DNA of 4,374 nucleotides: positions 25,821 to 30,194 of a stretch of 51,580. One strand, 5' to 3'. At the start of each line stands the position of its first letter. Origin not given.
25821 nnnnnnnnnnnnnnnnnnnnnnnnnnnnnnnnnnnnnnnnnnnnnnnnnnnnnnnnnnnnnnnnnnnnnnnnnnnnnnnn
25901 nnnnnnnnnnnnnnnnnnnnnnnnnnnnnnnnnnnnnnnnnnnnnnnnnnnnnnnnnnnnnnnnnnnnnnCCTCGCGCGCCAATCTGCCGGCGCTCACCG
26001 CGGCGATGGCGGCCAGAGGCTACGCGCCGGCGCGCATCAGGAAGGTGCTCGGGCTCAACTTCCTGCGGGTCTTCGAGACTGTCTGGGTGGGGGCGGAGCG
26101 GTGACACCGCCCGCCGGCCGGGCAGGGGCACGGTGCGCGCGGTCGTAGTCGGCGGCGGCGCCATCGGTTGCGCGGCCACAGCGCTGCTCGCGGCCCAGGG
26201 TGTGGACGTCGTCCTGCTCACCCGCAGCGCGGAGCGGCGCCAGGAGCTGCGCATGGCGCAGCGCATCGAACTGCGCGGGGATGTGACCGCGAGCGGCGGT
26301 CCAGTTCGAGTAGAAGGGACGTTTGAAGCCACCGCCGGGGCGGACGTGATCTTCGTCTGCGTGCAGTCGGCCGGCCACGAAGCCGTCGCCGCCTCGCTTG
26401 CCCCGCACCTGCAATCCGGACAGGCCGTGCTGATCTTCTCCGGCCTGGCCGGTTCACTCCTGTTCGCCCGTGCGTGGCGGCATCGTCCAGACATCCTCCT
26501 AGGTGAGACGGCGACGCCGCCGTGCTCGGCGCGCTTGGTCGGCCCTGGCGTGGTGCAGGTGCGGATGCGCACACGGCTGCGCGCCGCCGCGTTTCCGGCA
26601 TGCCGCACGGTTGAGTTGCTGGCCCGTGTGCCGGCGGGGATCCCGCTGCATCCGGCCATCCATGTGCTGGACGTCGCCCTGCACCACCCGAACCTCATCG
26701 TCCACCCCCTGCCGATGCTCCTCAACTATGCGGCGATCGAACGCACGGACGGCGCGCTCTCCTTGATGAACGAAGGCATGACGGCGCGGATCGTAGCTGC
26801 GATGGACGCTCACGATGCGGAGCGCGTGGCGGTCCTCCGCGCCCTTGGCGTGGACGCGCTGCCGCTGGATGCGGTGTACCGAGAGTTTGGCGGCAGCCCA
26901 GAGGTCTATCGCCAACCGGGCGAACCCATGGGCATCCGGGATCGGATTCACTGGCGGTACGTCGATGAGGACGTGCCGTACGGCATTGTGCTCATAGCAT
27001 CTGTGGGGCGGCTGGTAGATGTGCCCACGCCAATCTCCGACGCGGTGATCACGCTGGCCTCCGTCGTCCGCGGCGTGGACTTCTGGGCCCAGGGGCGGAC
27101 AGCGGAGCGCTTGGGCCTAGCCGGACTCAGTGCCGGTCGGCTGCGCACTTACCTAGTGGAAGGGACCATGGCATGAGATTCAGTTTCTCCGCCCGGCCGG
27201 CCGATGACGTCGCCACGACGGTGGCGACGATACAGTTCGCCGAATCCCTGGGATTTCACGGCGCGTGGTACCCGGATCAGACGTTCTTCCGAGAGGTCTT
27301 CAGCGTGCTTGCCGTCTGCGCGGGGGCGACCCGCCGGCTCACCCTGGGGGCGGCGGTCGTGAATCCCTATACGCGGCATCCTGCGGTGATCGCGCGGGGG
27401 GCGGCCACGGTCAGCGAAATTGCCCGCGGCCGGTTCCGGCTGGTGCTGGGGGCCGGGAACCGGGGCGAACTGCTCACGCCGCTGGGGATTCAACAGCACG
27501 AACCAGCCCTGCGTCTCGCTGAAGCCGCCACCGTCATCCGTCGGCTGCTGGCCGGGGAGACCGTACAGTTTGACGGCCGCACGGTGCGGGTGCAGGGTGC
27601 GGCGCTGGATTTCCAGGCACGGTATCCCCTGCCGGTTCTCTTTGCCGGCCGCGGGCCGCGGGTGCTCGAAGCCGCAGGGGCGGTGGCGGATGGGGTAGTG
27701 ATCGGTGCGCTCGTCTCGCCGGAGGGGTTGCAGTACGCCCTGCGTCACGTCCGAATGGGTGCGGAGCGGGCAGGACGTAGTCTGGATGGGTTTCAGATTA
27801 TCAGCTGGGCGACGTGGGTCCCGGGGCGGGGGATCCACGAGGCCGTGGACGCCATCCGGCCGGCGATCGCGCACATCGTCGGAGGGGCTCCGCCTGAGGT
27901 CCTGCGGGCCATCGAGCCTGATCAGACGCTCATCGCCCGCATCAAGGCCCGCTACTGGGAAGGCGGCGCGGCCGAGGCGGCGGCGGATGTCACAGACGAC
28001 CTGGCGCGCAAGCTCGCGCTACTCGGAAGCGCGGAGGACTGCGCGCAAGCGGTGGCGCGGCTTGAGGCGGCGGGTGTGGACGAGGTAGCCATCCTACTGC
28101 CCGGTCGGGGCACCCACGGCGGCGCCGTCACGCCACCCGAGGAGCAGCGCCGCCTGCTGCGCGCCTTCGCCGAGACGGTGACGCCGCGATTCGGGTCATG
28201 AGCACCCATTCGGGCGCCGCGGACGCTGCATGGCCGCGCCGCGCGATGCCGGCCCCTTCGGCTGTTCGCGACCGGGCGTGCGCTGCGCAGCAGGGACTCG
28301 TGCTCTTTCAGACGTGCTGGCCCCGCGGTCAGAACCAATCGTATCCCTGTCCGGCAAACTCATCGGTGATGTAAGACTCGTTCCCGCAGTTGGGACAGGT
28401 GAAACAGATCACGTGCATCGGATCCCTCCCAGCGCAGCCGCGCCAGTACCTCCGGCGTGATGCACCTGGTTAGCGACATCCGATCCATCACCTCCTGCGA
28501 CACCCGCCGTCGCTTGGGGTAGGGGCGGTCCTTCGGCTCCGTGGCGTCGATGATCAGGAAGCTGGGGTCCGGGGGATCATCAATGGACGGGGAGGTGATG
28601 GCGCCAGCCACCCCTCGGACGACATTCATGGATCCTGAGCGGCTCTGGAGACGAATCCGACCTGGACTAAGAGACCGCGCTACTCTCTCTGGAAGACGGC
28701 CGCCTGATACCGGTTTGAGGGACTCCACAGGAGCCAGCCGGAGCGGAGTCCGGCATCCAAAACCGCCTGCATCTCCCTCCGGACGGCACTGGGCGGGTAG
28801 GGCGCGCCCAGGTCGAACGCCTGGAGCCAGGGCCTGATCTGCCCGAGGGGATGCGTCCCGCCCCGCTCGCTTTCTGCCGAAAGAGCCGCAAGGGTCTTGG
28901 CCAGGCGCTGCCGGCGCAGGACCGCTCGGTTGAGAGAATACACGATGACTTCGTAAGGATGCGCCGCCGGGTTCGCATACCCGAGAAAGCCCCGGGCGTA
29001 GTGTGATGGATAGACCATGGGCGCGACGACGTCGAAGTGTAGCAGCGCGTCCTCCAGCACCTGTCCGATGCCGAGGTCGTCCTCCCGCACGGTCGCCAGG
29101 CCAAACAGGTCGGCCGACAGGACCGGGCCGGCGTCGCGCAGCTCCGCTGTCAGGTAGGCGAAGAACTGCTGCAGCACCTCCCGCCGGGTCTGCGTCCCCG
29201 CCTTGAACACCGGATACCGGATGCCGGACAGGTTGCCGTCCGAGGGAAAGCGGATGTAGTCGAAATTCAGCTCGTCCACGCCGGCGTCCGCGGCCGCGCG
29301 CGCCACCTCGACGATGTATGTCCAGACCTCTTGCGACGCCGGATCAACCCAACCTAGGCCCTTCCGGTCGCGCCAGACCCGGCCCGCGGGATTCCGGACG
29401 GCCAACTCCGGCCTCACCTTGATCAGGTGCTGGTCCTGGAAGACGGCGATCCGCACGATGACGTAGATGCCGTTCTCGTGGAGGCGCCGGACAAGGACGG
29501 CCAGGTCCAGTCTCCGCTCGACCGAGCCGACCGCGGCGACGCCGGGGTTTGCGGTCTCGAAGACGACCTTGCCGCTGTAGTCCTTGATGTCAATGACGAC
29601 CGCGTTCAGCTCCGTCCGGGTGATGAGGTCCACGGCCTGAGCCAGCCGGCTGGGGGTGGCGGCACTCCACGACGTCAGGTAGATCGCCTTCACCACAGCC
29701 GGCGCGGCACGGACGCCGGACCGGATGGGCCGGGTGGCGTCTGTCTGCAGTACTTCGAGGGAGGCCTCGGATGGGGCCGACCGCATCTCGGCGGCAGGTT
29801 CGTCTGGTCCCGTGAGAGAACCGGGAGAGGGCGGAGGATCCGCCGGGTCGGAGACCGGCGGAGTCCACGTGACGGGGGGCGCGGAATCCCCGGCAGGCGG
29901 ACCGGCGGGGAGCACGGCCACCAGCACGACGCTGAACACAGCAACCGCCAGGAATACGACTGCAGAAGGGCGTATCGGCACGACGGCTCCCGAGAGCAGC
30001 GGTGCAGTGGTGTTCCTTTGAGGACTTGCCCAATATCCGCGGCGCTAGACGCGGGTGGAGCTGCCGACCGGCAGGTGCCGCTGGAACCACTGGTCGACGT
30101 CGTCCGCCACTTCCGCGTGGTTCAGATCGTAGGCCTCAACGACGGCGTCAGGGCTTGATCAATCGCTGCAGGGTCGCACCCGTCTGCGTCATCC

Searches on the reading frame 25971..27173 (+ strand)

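Call 32: search_protein_families(library=pfam, proteins=[window:25971-27173:+], max_evalue=0.001)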
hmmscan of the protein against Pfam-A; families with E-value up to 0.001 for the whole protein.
window:25971-27173:+ (401 aa): 7 families
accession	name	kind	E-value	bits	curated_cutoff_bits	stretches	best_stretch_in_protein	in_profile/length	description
PF02317.23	Octopine_DH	-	4.7e-29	101.8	30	1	231-366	4-149/150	NAD/NADP octopine/nopaline dehydrogenase, alpha-helical domain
PF02558.23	ApbA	-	2.5e-11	43.9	22.2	1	58-198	2-138/150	Ketopantoate reductase PanE/ApbA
PF13460.12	NAD_binding_10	-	2.2e-06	28.1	27.2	0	62-136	3-73/184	NAD(P)H-binding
PF03807.23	F420_oxidored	-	7e-06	27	21.6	1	59-153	4-88/94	NADP oxidoreductase coenzyme F420-dependent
PF01494.25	FAD_binding_3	-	0.00013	21.8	22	1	55-94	2-41/349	FAD binding domain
PF01210.29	NAD_Gly3P_dh_N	-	0.0004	20.8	23.1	1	58-155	3-101/158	NAD-dependent glycerol-3-phosphate dehydrogenase N-terminus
PF07992.20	Pyr_redox_2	-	0.00072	19.5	26.1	0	55-100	143-188/291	Pyridine nucleotide-disulphide oxidoreductase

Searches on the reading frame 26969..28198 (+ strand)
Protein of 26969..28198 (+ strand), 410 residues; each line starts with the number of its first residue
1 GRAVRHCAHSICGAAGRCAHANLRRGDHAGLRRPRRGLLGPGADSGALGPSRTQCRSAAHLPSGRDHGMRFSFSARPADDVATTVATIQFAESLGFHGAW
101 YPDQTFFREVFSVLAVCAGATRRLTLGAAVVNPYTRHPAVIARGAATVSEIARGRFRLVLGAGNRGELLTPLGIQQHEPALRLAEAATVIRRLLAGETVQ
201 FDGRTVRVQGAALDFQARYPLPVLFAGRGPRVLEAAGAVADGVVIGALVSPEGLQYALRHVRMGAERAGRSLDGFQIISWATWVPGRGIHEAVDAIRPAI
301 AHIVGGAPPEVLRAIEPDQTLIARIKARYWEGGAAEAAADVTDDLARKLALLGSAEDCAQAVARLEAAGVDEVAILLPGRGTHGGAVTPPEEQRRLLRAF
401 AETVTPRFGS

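Call 32: search_protein_families(library=pfam, proteins=[window:26969-28198:+], max_evalue=0.001)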
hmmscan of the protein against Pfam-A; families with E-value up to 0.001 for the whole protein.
window:26969-28198:+ (410 aa): 1 family
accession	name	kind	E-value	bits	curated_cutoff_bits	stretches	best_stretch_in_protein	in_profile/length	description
PF00296.26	Bac_luciferase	-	9.4e-59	199.7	27.9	1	78-372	19-314/314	Luciferase-like monooxygenase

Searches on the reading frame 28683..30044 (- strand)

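Call 32: search_protein_families(library=pfam, proteins=[window:28683-30044:-], max_evalue=0.001)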
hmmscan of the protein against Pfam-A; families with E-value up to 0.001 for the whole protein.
window:28683-30044:- (454 aa): 2 families
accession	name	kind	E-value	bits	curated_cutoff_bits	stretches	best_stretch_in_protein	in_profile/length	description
PF13200.12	DUF4015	-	2.8e-89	299.8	27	1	120-446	1-313/313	Putative glycosyl hydrolase domain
PF14871.12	GHL6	-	0.00014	22.6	35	1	136-226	4-91/132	Hypothetical glycosyl hydrolase 6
